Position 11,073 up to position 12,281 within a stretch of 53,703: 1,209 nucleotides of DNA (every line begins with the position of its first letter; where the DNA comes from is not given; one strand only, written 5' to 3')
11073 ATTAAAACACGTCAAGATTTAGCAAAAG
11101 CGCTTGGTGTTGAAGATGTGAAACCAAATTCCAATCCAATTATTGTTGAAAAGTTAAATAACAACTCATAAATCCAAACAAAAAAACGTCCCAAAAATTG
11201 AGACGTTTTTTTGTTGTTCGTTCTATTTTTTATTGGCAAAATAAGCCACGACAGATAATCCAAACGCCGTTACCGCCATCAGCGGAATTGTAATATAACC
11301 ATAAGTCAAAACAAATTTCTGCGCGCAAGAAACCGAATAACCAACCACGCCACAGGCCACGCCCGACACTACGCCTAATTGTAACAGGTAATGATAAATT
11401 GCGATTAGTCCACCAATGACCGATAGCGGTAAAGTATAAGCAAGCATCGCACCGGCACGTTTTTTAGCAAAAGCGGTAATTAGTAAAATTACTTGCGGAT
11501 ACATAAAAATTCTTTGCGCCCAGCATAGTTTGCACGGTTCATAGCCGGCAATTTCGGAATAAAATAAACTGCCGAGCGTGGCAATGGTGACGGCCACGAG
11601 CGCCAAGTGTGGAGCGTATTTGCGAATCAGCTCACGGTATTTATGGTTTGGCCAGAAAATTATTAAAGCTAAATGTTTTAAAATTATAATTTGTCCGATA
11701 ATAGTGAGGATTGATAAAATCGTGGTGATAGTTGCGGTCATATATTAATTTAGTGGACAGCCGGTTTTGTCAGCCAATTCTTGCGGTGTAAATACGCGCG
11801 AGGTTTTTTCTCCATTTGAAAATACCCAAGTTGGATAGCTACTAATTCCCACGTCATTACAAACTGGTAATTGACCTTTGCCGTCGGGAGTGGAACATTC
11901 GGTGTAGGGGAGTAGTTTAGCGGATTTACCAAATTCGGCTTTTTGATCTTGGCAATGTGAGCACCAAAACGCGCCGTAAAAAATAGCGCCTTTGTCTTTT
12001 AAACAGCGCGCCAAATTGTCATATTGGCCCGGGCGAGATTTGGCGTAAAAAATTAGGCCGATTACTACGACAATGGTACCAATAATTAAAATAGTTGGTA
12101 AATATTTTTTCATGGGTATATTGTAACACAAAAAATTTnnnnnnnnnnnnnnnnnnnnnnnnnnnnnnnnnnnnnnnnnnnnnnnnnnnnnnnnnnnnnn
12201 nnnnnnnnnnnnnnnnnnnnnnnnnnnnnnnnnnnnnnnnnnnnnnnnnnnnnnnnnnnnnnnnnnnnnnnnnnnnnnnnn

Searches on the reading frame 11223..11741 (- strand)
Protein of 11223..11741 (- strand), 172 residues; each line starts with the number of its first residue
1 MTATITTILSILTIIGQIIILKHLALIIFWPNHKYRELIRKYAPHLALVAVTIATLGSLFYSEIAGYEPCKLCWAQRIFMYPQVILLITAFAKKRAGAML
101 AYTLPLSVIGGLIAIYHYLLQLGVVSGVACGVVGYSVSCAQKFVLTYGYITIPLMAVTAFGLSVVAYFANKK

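Call 13: search_protein_families(library=pfam, proteins=[window:11223-11741:-], max_evalue=1)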
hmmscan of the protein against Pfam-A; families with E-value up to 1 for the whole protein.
window:11223-11741:- (172 aa): 1 family
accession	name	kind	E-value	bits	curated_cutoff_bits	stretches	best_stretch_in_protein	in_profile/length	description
PF02600.21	DsbB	-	3.5e-12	47.4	22.1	1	45-141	6-120/148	Disulfide bond formation protein DsbB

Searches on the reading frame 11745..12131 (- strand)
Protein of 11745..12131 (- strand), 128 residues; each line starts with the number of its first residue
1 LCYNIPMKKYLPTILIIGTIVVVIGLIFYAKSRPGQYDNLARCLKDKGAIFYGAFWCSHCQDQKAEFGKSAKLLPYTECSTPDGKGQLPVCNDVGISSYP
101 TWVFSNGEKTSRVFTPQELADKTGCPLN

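Call 13: search_protein_families(library=pfam, proteins=[window:11745-12131:-], max_evalue=1)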
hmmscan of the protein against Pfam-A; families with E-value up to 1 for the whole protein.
window:11745-12131:- (128 aa): 2 families
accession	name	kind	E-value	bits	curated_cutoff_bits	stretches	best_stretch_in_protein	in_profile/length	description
PF00085.26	Thioredoxin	-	9.5e-05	22.8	23.5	1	52-112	25-87/103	Thioredoxin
PF09656.15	PGPGW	-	0.11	12.5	23.3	1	13-28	3-18/53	Putative transmembrane protein (PGPGW)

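Call 64: find_homologous_proteins(query=window:11745-12116:-, max_evalue=1e-20)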
Query window:11745-12116:- (123 aa): 804 proteins with E <= 1e-20 among 814 candidates; the best 120 are listed.
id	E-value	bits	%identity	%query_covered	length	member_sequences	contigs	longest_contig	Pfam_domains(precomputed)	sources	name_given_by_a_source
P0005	6.1e-80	283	100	99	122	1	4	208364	-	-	-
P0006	5.4e-62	225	82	97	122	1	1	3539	-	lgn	-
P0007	2.0e-61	223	83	84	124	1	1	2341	-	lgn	-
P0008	3.5e-47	177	60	99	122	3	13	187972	PF00085.27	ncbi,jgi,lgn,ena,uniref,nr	ncbi:MAG: hypothetical protein COV01_01760 [Candidatus Taylorbacteria bacterium CG10_big_fil_rev_8_2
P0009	8.2e-45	170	59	99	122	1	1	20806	PF00085.27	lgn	-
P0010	1.4e-44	169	60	98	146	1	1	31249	-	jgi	jgi:thiol-disulfide isomerase/thioredoxin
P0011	2.0e-44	168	60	99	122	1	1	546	PF00085.27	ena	-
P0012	7.6e-44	167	69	81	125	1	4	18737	-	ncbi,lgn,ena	-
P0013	8.9e-44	166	68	77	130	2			-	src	-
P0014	1.0e-43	166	58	99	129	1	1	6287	-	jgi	jgi:thiol-disulfide isomerase/thioredoxin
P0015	1.0e-43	166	61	93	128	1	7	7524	-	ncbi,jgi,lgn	jgi:thiol-disulfide isomerase/thioredoxin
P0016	3.4e-43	164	64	85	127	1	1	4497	-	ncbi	-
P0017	4.3e-43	164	60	93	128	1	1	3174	-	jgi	-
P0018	4.7e-43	164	62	87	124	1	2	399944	-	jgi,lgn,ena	-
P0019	5.2e-43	164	61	98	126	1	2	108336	-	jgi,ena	-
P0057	7.9e-41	157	64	78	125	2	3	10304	PF00085.27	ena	-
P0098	5.3e-40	154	64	81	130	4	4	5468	PF00085.27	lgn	-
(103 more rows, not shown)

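Call 65: find_encoding_contigs(protein=P0006, flank=4000)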
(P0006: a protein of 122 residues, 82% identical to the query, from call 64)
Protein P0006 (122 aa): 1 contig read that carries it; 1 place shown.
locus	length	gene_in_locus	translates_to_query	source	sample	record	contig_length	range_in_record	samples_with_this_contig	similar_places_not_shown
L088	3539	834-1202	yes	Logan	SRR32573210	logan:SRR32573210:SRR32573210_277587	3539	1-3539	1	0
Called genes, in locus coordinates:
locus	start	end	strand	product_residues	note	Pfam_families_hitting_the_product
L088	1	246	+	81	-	?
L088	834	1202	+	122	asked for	-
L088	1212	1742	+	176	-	PF02600:DsbB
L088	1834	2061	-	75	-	-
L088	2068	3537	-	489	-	?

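Call 66: find_encoding_contigs(protein=P0007, flank=4000)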
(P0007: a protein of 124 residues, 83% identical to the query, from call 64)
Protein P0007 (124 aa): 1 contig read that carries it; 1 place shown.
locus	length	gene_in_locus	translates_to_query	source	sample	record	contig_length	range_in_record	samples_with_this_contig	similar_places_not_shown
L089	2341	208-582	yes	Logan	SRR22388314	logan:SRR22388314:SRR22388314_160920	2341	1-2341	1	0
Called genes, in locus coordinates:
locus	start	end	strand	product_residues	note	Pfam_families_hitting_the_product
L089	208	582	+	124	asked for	-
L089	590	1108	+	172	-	PF02600:DsbB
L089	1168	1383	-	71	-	-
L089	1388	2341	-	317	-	?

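Call 73: find_encoding_contigs(protein=P0012, flank=2500, max_places=4)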
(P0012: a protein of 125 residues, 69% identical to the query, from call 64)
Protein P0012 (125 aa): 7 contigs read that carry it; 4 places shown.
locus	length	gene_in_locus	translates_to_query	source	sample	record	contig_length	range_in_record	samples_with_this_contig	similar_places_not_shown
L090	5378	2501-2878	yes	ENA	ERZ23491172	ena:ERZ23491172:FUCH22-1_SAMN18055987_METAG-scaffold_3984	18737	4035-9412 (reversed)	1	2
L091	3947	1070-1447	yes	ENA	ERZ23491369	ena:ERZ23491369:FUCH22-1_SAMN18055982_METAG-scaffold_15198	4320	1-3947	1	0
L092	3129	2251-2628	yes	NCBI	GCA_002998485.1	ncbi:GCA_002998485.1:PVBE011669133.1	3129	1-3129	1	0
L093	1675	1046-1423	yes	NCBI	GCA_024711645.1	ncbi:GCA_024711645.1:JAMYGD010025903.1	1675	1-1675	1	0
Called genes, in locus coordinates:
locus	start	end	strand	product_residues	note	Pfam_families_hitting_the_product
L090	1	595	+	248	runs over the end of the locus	PF02463:SMC_N (faint), PF00005:ABC_tran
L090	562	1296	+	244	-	PF00005:ABC_tran, PF02463:SMC_N, PF13304:AAA_21 (faint)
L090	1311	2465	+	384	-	PF12704:MacB_PCD, PF02687:FtsX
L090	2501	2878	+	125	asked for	-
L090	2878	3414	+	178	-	PF02600:DsbB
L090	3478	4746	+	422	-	PF01595:CNNM, PF00571:CBS, PF03471:CorC_HlyC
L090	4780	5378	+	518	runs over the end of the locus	PF00041:fn3 (weak), PF13205:Big_5 (faint), PF16656:Pur_ac_phosph_N (faint)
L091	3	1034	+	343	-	?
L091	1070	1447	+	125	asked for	-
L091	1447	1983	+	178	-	PF02600:DsbB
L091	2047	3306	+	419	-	-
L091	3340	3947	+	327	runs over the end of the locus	?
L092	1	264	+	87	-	?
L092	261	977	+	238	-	PF00005:ABC_tran, PF02463:SMC_N, PF13304:AAA_21 (faint)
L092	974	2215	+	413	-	PF12704:MacB_PCD, PF02687:FtsX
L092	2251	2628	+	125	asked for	-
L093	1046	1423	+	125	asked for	-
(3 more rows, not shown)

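Call 74: find_encoding_contigs(protein=P0016, flank=2500, max_places=3)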
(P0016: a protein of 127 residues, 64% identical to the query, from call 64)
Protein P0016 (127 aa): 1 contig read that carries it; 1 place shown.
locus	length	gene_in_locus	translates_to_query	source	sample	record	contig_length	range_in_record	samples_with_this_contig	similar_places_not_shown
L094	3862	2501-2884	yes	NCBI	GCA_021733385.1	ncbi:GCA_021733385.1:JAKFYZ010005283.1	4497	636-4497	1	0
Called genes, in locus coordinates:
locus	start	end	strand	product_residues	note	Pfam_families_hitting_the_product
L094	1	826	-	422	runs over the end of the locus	PF01409:tRNA-synt_2d (weak), PF13393:tRNA-synt_His, PF00587:tRNA-synt_2b, PF03129:HGTP_anticodon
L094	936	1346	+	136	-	PF00856:SET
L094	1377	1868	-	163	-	-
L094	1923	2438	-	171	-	PF01988:VIT1 (weak)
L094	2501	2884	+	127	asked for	-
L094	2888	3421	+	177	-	PF02600:DsbB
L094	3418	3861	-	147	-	?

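Call 75: find_encoding_contigs(protein=P0057, flank=2500, max_places=3)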
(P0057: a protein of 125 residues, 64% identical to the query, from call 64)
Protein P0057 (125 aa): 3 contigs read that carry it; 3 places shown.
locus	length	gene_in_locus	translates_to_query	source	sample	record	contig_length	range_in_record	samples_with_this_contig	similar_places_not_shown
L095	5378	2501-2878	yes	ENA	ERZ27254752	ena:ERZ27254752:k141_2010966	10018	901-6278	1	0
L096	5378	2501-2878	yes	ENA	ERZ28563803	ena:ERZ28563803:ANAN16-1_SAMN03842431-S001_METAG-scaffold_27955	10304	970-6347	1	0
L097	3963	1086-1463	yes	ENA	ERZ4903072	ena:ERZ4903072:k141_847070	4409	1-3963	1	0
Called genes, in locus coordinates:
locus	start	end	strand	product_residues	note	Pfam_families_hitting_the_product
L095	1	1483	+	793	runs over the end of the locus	?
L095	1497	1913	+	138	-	PF00293:NUDIX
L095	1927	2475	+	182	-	PF09335:VTT_dom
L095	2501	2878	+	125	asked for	PF00085:Thioredoxin (weak)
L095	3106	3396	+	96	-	-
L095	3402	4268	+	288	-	PF03690:MYG1_exonuc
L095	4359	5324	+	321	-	PF01018:GTP1_OBG, PF01926:MMR_HSR1, PF02421:FeoB_N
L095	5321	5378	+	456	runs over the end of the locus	PF02934:GatB_N, PF02637:GatB_Yqey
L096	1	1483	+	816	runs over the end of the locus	?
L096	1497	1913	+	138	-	PF00293:NUDIX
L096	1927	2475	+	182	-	PF09335:VTT_dom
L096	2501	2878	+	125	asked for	PF00085:Thioredoxin (weak)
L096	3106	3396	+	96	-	-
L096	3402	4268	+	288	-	PF03690:MYG1_exonuc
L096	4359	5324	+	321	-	PF01018:GTP1_OBG, PF01926:MMR_HSR1, PF02421:FeoB_N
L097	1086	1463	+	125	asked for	PF00085:Thioredoxin (weak)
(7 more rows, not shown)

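Call 76: find_encoding_contigs(protein=P0098, flank=2500, max_places=4)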
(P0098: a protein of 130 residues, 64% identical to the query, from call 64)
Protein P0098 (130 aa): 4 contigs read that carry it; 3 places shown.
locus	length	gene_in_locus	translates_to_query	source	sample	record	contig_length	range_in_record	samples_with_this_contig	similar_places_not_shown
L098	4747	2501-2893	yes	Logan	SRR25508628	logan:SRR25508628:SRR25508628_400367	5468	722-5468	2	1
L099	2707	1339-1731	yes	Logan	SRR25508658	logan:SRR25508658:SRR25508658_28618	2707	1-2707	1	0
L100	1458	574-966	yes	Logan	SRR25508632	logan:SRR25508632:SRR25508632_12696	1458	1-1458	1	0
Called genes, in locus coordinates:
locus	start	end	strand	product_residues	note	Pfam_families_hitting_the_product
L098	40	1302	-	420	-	PF13393:tRNA-synt_His, PF00587:tRNA-synt_2b, PF03129:HGTP_anticodon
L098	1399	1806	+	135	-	PF00856:SET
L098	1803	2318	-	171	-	PF01988:VIT1 (weak)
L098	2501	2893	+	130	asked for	PF00085:Thioredoxin (weak)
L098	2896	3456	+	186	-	PF02600:DsbB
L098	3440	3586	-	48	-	-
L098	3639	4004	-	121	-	-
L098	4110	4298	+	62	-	PF17991:Thioredoxin_10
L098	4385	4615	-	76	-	-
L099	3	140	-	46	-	?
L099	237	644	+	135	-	PF00856:SET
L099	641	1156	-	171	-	PF01988:VIT1 (weak)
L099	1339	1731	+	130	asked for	PF00085:Thioredoxin (weak)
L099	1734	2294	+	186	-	PF02600:DsbB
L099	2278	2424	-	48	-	-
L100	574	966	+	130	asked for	PF00085:Thioredoxin (weak)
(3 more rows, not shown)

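Call 81: search_protein_families(library=phrogs, proteins=[L088:34-246:+], max_evalue=1)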
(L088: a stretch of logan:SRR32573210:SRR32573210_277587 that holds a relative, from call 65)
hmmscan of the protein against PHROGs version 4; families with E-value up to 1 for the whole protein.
L088:34-246:+ (70 aa): 1 family
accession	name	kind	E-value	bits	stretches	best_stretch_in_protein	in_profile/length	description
phrog_11462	-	unknown function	0.28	12.3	1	37-68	4-35/92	-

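Call 82: search_protein_families(library=ncbifam, proteins=[L088:34-246:+], max_evalue=1)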
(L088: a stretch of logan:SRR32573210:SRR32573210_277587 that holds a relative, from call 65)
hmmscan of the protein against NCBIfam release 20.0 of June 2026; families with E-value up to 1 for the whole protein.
L088:34-246:+ (70 aa): 2 families
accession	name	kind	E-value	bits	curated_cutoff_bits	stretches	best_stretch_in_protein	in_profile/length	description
NF047986.1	C_WD1278_WD0630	domain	0.011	15.9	27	1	15-62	4-48/64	TomO hydrophobic C-terminal domain-containing protein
NF052519.1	ExpolsacRepExoX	equivalog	0.037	14.4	140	1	4-59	2-56/96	exopolysaccharide production repressor ExoX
